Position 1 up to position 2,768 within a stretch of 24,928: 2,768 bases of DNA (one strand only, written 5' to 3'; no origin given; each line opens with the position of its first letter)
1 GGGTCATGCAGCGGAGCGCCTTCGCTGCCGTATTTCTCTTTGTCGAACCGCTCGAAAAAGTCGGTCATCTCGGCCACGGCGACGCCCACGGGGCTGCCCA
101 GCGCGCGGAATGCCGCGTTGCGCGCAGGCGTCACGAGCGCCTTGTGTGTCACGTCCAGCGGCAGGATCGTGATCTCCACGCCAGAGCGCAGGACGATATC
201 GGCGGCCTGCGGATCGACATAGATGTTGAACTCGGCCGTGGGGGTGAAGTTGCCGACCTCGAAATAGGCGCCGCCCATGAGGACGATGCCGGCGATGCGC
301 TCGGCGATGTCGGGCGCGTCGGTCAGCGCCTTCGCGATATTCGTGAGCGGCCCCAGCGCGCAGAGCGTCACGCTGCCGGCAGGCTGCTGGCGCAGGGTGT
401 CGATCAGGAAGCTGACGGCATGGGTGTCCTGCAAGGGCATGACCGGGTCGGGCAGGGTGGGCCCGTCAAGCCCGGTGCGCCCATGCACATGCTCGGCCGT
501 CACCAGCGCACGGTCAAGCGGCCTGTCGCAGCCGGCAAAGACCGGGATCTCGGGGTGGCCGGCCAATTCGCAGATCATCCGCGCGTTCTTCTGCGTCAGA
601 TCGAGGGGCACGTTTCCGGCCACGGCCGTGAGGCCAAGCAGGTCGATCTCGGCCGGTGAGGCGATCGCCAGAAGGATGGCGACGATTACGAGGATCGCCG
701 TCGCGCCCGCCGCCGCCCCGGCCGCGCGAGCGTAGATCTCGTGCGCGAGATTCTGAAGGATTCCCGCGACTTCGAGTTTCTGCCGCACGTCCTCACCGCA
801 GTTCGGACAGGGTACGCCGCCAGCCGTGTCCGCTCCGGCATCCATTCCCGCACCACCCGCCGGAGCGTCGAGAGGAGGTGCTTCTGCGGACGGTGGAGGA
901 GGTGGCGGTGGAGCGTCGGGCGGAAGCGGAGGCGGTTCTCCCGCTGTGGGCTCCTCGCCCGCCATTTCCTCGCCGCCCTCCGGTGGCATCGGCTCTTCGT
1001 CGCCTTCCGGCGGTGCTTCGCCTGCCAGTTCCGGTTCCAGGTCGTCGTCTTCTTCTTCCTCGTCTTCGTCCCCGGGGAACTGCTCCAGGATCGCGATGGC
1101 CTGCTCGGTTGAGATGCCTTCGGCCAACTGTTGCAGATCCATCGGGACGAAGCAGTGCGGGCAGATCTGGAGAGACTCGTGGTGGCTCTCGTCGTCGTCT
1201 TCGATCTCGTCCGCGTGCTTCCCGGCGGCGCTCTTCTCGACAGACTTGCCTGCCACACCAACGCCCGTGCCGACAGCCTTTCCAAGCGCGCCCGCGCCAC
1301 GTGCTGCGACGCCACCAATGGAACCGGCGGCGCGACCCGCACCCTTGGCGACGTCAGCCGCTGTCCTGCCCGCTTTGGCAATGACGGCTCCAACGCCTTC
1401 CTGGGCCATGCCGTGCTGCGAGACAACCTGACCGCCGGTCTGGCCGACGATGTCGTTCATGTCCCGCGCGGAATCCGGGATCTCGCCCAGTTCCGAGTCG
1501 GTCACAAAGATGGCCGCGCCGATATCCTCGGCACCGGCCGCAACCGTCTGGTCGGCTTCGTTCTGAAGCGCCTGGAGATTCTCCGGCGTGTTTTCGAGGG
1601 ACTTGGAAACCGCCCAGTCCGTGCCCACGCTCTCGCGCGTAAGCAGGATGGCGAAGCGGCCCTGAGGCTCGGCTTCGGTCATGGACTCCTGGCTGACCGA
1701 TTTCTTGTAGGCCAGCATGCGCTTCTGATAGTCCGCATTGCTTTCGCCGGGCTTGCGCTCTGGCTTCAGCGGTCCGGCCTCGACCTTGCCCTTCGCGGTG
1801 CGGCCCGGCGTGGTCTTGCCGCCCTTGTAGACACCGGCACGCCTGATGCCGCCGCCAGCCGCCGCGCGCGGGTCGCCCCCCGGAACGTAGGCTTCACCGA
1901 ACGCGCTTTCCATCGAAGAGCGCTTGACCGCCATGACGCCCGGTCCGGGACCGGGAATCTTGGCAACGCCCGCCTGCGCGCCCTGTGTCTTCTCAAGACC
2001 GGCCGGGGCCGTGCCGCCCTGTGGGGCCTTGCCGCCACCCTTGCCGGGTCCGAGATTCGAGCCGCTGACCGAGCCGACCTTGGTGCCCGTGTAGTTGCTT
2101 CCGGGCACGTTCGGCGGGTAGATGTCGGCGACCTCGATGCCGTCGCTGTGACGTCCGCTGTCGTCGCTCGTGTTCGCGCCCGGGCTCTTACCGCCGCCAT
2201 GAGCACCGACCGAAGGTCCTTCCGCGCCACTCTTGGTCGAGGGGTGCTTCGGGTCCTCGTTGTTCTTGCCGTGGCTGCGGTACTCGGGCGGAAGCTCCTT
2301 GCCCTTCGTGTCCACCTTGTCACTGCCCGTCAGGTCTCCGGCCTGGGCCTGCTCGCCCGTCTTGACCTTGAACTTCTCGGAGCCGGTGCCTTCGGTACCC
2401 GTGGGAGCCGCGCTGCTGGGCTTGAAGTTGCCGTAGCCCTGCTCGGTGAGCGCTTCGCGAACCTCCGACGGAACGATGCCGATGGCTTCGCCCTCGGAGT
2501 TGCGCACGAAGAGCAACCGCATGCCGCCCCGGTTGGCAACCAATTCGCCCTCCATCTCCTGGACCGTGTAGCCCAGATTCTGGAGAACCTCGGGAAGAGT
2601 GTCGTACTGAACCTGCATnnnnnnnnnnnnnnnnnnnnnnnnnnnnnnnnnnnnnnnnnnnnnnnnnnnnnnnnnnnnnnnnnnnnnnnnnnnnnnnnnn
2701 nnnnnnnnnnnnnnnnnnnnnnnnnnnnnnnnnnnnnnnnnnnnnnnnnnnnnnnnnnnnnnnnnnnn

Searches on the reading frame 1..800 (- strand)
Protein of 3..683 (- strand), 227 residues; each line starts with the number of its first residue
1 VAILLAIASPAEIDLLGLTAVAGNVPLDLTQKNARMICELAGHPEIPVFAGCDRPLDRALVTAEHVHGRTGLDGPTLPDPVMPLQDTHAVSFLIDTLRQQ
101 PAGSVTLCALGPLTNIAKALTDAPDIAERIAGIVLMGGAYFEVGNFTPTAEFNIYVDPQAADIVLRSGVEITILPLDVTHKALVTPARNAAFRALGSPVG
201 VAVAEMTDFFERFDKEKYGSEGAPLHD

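Call 8: search_solved_structures(query=window:1-800:-, show_alignments=2)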
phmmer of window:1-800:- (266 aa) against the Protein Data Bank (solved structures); distinct sequences matched with E-value up to 0.001: 32.
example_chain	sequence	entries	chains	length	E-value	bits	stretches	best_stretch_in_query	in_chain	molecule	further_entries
6ba0_A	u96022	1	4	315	1.6e-58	201.5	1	40-266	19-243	Cytidine/uridine-specific hydrolase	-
3g5i_A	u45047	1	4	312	3.7e-58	200.3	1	40-266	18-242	Pyrimidine-specific ribonucleoside hydrolase rihA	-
1yoe_A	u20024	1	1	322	4e-58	200.2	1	40-266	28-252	Hypothetical protein ybeK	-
4wr2_A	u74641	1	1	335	6.4e-52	179.9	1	40-266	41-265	Pyrimidine-specific ribonucleoside hydrolase RihA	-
1q8f_A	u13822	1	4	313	1.7e-51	178.5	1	40-266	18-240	Pyrimidine nucleoside hydrolase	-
3mkm_A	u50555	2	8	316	1.8e-51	178.4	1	40-266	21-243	Putative uncharacterized protein YeiK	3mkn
3b9x_A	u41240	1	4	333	2.1e-51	178.2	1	40-266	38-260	Pyrimidine-specific ribonucleoside hydrolase rihB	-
1ezr_A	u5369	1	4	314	1.5e-46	162.3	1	39-260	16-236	NUCLEOSIDE HYDROLASE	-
8ctm_A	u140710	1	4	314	1.5e-45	159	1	39-256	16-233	Inosine-uridine preferring nucleoside hydrolase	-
1mas_A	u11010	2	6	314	1.6e-43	152.4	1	40-265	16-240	INOSINE-URIDINE NUCLEOSIDE N-RIBOHYDROLASE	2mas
5tsq_A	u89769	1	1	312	1.1e-40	143.1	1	39-249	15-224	IUnH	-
4kpo_A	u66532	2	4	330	4.6e-40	141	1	40-266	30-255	Nucleoside N-ribohydrolase 3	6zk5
6zk1_A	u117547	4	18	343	6.9e-39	137.2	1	41-266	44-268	Pyrimidine-specific ribonucleoside hydrolase rihA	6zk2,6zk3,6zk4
6ba1_A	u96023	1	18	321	1.1e-38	136.5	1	40-251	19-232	Inosine-uridine preferring nucleoside hydrolase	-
3t8i_A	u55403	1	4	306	9.8e-34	120.3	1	40-218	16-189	Purine nucleosidase, (IunH-2)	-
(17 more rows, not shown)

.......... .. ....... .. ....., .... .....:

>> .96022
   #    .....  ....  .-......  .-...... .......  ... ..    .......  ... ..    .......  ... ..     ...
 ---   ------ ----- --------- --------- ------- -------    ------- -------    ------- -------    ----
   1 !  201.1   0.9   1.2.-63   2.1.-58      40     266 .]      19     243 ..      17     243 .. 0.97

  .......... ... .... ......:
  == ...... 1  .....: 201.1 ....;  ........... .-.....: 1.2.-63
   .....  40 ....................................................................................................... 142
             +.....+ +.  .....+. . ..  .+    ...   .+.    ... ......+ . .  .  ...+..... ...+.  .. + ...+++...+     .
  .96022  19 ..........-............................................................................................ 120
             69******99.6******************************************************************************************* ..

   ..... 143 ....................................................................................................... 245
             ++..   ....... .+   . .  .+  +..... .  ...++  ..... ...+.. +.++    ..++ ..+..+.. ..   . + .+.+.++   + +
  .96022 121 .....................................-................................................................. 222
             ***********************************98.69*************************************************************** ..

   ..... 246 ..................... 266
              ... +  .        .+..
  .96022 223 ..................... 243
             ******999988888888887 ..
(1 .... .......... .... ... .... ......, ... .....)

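Call 21: find_homologous_proteins(query=window:3-683:-, max_evalue=1e-60)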
Query window:3-683:- (227 aa): 7989 proteins with E <= 1e-60 among 8000 candidates; the best 120 are listed.
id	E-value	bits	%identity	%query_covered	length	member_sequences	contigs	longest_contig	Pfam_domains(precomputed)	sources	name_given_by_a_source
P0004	3.8e-141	486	98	100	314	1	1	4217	PF01156.25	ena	-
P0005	4.1e-119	414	82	100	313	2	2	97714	PF01156.25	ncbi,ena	-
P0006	1.1e-118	413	81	100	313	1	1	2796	PF01156.25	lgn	-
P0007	2.5e-118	412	81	100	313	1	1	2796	PF01156.25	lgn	-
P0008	2.6e-118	412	81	100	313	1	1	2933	PF01156.25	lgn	-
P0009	4.3e-118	411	81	100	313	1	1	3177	PF01156.25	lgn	-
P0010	1.7e-117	409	81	100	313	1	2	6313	PF01156.25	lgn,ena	-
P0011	2.2e-117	409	81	100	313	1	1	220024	PF01156.25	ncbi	-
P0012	3.8e-117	408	81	100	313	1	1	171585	PF01156.25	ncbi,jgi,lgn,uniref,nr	ncbi:nucleoside hydrolase [Sedimentitalea arenosa]|jgi:purine nucleosidase|uniref:Nucleoside hydrola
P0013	7.6e-117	407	81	100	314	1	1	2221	PF01156.25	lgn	-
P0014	7.8e-117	407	81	100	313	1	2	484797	PF01156.25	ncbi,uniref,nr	ncbi:nucleoside hydrolase [Marinovum sp. 2_MG-2023]|uniref:nucleoside hydrolase n=1 Tax=unclassified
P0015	8.9e-117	407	80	100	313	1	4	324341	PF01156.25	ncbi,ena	-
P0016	1.5e-116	406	81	100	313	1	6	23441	PF01156.25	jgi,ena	-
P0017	1.7e-116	406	81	100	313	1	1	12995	PF01156.25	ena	-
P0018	2.3e-116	405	80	100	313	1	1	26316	PF01156.25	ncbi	-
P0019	2.4e-116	405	81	100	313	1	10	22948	PF01156.25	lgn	-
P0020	2.5e-116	405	82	100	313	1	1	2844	PF01156.25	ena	-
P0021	2.8e-116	405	81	100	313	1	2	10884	PF01156.25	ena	-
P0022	2.8e-116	405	80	100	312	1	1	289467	PF01156.25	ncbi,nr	ncbi:nucleoside hydrolase [Seohaeicola saemankumensis]|nr:nucleoside hydrolase [Seohaeicola saemanku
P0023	2.9e-116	405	81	100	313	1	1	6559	PF01156.25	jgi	jgi:purine nucleosidase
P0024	3.3e-116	405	79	100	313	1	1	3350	PF01156.25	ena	-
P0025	3.4e-116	405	79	100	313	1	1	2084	PF01156.25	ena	-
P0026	3.5e-116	405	81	100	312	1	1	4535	PF01156.25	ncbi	-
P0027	3.6e-116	405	80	100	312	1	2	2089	PF01156.25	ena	-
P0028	3.9e-116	404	81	100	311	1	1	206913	PF01156.25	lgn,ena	-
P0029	3.9e-116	404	81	100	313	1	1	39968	PF01156.25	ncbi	-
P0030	4.9e-116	404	79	100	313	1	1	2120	PF01156.25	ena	-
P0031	5.5e-116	404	80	100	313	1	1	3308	PF01156.25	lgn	-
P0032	1.0e-115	403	80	100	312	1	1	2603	PF01156.25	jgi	-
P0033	1.0e-115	403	79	100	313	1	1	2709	PF01156.25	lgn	-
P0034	1.1e-115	403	79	100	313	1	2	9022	PF01156.25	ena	-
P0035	1.1e-115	403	80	100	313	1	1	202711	PF01156.25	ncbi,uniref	ncbi:nucleoside hydrolase [Sedimentitalea sp. HM32M-2]|uniref:nucleoside hydrolase n=1 Tax=Sedimenti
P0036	1.2e-115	403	80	100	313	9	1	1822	PF01156.25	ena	-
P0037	1.2e-115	403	80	100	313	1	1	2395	PF01156.25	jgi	-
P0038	1.2e-115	403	79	100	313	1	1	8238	PF01156.25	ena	-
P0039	1.4e-115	403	80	100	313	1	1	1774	PF01156.25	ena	-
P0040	1.5e-115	403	81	100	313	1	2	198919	PF01156.25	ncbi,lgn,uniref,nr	ncbi:nucleoside hydrolase [Allosediminivita pacifica]|uniref:Purine nucleosidase n=1 Tax=Allosedimin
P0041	1.5e-115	403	79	100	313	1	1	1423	PF01156.25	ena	-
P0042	1.6e-115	403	78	100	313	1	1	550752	PF01156.25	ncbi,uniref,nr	ncbi:nucleoside hydrolase [Phaeobacter marinintestinus]|uniref:nucleoside hydrolase n=1 Tax=Falsipha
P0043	1.7e-115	402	81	100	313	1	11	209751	PF01156.25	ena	-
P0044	1.7e-115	402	81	100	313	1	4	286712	PF01156.25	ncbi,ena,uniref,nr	ncbi:nucleoside hydrolase [Thalassococcus profundi]|uniref:Nucleoside hydrolase n=1 Tax=Thalassococc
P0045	1.9e-115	402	79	100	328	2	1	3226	PF01156.25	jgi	jgi:purine nucleosidase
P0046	1.9e-115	402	79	100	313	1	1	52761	PF01156.25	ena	-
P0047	2.2e-115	402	81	100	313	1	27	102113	PF01156.25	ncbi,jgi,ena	-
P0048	2.3e-115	402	81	100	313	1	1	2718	PF01156.25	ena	-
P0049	2.3e-115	402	80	100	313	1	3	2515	PF01156.25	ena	-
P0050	2.3e-115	402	80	100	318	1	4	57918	PF01156.25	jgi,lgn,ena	-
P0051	2.4e-115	402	80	100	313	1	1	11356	PF01156.25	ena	-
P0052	2.7e-115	402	81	100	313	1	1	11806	PF01156.25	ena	-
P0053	2.7e-115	402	79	100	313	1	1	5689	PF01156.25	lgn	-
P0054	2.7e-115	402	80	100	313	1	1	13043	PF01156.25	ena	-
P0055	2.7e-115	402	80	100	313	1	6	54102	PF01156.25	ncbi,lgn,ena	-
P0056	2.7e-115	402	80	100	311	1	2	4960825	PF01156.25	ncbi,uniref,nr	ncbi:nucleoside hydrolase [Seohaeicola zhoushanensis]|uniref:Inosine/uridine-preferring nucleoside h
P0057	2.8e-115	402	80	100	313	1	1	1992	PF01156.25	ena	-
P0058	3.0e-115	402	79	100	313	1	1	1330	PF01156.25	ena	-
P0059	3.1e-115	402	80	100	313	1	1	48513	PF01156.25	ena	-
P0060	3.1e-115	402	80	100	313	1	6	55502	PF01156.25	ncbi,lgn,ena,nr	ncbi:MAG: nucleoside hydrolase [Paracoccaceae bacterium]|nr:nucleoside hydrolase [Paracoccaceae bact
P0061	3.2e-115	402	80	100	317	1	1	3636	PF01156.25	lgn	-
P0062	3.3e-115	401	80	100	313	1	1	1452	PF01156.25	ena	-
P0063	3.3e-115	401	80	100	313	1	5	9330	PF01156.25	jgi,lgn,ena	-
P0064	3.3e-115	401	80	100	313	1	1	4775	PF01156.25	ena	-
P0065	3.3e-115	401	79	100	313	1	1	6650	PF01156.25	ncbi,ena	-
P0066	3.3e-115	401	79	100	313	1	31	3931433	PF01156.25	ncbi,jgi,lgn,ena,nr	ncbi:MAG: nucleoside hydrolase [Marinovum sp.]|nr:nucleoside hydrolase [Marinovum sp.] MBT4871516.1 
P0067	3.3e-115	401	79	100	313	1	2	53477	PF01156.25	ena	-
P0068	3.3e-115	401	79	100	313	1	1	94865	PF01156.25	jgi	jgi:purine nucleosidase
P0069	3.3e-115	401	79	100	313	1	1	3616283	PF01156.25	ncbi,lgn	ncbi:nucleoside hydrolase [Rhodobacteraceae bacterium nBUS_24]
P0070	3.3e-115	401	79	100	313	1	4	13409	PF01156.25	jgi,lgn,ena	jgi:purine nucleosidase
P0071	3.3e-115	401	79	100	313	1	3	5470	PF01156.25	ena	-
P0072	3.3e-115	401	79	100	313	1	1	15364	PF01156.25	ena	-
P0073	3.3e-115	401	79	100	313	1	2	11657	PF01156.25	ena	-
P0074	3.3e-115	401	79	100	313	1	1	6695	PF01156.25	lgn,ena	-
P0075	3.3e-115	401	79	100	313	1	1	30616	PF01156.25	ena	-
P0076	3.6e-115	401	80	100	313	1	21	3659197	PF01156.25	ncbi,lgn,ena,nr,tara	ncbi:nucleoside hydrolase [Rhodobacteraceae bacterium Araon29]|nr:nucleoside hydrolase [Marinovum sp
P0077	3.7e-115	401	80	100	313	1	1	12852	PF01156.25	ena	-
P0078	3.8e-115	401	79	100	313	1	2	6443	PF01156.25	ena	-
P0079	3.9e-115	401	79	100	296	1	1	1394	PF01156.25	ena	-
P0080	4.0e-115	401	78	100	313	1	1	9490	PF01156.25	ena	-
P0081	4.4e-115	401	79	100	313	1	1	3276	PF01156.25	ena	-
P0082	4.4e-115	401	79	100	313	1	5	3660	PF01156.25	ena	-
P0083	4.4e-115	401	79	100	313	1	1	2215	PF01156.25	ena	-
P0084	4.7e-115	401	80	100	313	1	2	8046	PF01156.25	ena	-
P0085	4.9e-115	401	79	100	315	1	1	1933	PF01156.25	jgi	jgi:purine nucleosidase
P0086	5.1e-115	401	79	100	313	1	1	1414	PF01156.25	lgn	-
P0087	5.8e-115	401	78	100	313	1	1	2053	PF01156.25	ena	-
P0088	6.1e-115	401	79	100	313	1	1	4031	PF01156.25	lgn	-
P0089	6.2e-115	401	80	100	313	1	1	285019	PF01156.25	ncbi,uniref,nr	ncbi:nucleoside hydrolase [Oceaniglobus ichthyenteri]|uniref:nucleoside hydrolase n=1 Tax=Oceaniglob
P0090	6.3e-115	401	80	100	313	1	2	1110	PF01156.25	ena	-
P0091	6.7e-115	400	80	100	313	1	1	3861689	PF01156.25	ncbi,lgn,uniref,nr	ncbi:nucleoside hydrolase [Roseobacter ponti]|uniref:Nucleoside hydrolase n=1 Tax=Roseobacter ponti 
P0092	6.8e-115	400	80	100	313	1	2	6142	PF01156.25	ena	-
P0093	7.3e-115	400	80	100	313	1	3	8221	PF01156.25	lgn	-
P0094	7.3e-115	400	81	100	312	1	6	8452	PF01156.25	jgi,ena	-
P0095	9.4e-115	400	79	100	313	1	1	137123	PF01156.25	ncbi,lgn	ncbi:MAG: nucleoside hydrolase [Pseudomonadota bacterium]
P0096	1.1e-114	400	79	100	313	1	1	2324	PF01156.25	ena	-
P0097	1.4e-114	399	78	100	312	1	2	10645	PF01156.25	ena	-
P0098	1.5e-114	399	80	100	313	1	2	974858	PF01156.25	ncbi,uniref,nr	ncbi:nucleoside hydrolase [uncultured Tateyamaria sp.]|uniref:nucleoside hydrolase n=1 Tax=Tateyamar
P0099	1.7e-114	399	80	100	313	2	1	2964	PF01156.25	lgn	-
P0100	1.8e-114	399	77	100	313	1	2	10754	PF01156.25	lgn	-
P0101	1.8e-114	399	79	100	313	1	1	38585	PF01156.25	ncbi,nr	ncbi:nucleoside hydrolase [Rhodobacteraceae bacterium]|nr:nucleoside hydrolase [Paracoccaceae bacter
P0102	1.9e-114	399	79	100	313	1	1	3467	PF01156.25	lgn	-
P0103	2.0e-114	399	78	100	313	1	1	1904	PF01156.25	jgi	jgi:purine nucleosidase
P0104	2.1e-114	399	78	100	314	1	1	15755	PF01156.25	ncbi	-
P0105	2.1e-114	399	78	100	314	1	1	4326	PF01156.25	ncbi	-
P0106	2.2e-114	399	80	100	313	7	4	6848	PF01156.25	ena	-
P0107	2.3e-114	399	78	100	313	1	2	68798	PF01156.25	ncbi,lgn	ncbi:MAG: nucleoside hydrolase [Marinibacterium sp.]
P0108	2.5e-114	399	80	100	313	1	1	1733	PF01156.25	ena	-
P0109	2.6e-114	399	78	100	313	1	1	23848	PF01156.25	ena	-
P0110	2.6e-114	399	80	100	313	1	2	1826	PF01156.25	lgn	-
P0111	2.7e-114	398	78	100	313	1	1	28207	PF01156.25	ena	-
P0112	2.7e-114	398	78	100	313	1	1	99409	PF01156.25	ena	-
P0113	2.9e-114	398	78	100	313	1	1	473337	PF01156.25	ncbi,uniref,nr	ncbi:nucleoside hydrolase [uncultured Tateyamaria sp.]|uniref:nucleoside hydrolase n=1 Tax=unculture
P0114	2.9e-114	398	78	100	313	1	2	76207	PF01156.25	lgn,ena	-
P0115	2.9e-114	398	80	100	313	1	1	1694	PF01156.25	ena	-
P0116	3.0e-114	398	81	100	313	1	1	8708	PF01156.25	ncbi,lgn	ncbi:MAG: nucleoside hydrolase [Pseudomonadota bacterium]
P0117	3.0e-114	398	79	100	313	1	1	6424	PF01156.25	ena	-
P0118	3.0e-114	398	79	100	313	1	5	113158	PF01156.25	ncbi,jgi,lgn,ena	-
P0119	3.0e-114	398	79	100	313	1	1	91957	PF01156.25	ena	-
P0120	3.1e-114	398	79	100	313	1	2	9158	PF01156.25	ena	-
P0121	3.2e-114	398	78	98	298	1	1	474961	PF01156.25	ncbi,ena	-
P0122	3.5e-114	398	78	100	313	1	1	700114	PF01156.25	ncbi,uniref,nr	ncbi:nucleoside hydrolase [uncultured Roseobacter sp.]|uniref:nucleoside hydrolase n=1 Tax=unculture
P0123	3.6e-114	398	79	100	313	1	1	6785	PF01156.25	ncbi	-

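Call 22: find_encoding_contigs(protein=P0004, flank=5000, max_places=3)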
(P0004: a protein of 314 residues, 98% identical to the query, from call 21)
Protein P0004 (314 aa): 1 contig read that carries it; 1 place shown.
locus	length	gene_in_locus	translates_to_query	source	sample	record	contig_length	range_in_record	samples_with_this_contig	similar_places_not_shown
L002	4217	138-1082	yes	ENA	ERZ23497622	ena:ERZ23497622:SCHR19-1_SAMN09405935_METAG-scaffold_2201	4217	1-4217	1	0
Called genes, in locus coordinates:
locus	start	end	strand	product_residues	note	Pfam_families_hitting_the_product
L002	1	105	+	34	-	?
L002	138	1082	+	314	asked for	PF01156:IU_nuc_hydro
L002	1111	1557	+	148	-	-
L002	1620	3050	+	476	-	PF02696:SelO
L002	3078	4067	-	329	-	-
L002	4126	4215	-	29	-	?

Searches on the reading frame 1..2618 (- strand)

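Call 6: search_protein_families(library=pfam, proteins=[window:1-2618:-], max_evalue=0.1)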
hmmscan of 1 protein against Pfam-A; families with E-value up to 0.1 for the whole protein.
window:1-2618:- (872 aa): 3 families
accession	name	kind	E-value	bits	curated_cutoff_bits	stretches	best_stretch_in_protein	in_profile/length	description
PF01156.24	IU_nuc_hydro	-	5.1e-75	253.3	34.2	1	646-872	13-237/297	Inosine-uridine preferring nucleoside hydrolase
PF03701.19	UPF0181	-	0.042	13.9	23.5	0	41-59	29-47/50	Uncharacterised protein family (UPF0181)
PF24460.1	DUF7575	-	0.066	13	28.5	0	600-616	2-18/28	Domain of unknown function (DUF7575)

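Call 7: search_protein_families(library=phrogs, proteins=[window:1-2618:-], max_evalue=0.1)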
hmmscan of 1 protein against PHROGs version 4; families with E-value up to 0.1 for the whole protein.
window:1-2618:- (872 aa): 2 families
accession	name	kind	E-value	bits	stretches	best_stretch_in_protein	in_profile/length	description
phrog_8702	-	unknown function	3.8e-79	267.1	1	645-872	16-243/313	-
phrog_29644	-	unknown function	0.059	14.7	0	498-513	24-39/53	-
